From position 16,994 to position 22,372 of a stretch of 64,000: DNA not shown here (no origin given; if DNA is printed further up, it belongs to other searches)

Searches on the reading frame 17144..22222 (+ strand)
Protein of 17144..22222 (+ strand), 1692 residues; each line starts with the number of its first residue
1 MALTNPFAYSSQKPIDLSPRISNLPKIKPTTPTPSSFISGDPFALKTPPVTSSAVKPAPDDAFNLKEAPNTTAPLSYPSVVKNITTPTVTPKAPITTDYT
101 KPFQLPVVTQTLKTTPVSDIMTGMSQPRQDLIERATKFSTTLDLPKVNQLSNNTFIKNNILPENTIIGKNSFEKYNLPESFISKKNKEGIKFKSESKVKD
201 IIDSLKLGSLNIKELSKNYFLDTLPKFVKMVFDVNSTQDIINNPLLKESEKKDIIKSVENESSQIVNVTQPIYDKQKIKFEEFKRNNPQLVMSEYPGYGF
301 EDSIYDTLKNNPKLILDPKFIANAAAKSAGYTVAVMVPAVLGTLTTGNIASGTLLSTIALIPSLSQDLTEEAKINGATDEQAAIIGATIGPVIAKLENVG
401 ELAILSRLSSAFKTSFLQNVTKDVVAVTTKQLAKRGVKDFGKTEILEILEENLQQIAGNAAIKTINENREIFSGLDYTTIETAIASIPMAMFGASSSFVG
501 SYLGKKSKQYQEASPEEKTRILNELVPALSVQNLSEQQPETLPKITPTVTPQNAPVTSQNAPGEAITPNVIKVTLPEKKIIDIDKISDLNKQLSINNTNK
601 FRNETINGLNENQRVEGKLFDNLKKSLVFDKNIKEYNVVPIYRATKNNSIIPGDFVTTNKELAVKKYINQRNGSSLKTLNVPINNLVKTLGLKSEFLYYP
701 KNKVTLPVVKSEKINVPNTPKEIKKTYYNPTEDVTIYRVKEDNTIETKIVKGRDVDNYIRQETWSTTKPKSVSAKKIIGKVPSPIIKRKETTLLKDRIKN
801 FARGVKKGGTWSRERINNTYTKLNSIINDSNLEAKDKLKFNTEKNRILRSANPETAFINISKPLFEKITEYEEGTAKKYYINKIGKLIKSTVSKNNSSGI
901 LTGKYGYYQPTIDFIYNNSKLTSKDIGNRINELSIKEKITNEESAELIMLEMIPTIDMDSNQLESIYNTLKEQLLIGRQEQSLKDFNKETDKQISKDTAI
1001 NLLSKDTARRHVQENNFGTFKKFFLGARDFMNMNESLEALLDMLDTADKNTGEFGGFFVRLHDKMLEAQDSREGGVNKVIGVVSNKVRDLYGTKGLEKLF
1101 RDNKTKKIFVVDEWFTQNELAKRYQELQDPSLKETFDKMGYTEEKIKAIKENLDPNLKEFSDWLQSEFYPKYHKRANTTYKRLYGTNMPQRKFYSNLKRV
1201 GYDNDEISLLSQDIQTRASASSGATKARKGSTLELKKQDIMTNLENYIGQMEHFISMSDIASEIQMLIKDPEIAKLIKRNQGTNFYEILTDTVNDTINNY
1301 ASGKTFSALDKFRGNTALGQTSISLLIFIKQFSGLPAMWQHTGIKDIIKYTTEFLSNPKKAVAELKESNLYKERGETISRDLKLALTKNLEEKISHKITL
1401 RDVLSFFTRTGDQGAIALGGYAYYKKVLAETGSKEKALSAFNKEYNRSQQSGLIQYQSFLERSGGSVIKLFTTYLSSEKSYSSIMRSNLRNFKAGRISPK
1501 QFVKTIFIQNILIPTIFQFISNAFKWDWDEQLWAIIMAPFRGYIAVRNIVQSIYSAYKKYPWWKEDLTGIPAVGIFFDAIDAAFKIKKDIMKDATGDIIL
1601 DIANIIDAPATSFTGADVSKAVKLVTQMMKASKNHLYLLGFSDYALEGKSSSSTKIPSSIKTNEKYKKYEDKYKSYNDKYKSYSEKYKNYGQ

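Call 39: search_solved_structures(query=window:17144-22222:+, max_evalue=0.01)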
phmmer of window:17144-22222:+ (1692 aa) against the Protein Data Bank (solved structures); distinct sequences matched with E-value up to 0.01: 0.

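Call 40: search_protein_families(library=pfam, proteins=[window:17144-22222:+], max_evalue=0.01)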
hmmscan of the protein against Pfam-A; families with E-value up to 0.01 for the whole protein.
window:17144-22222:+ (1692 aa): 0 families
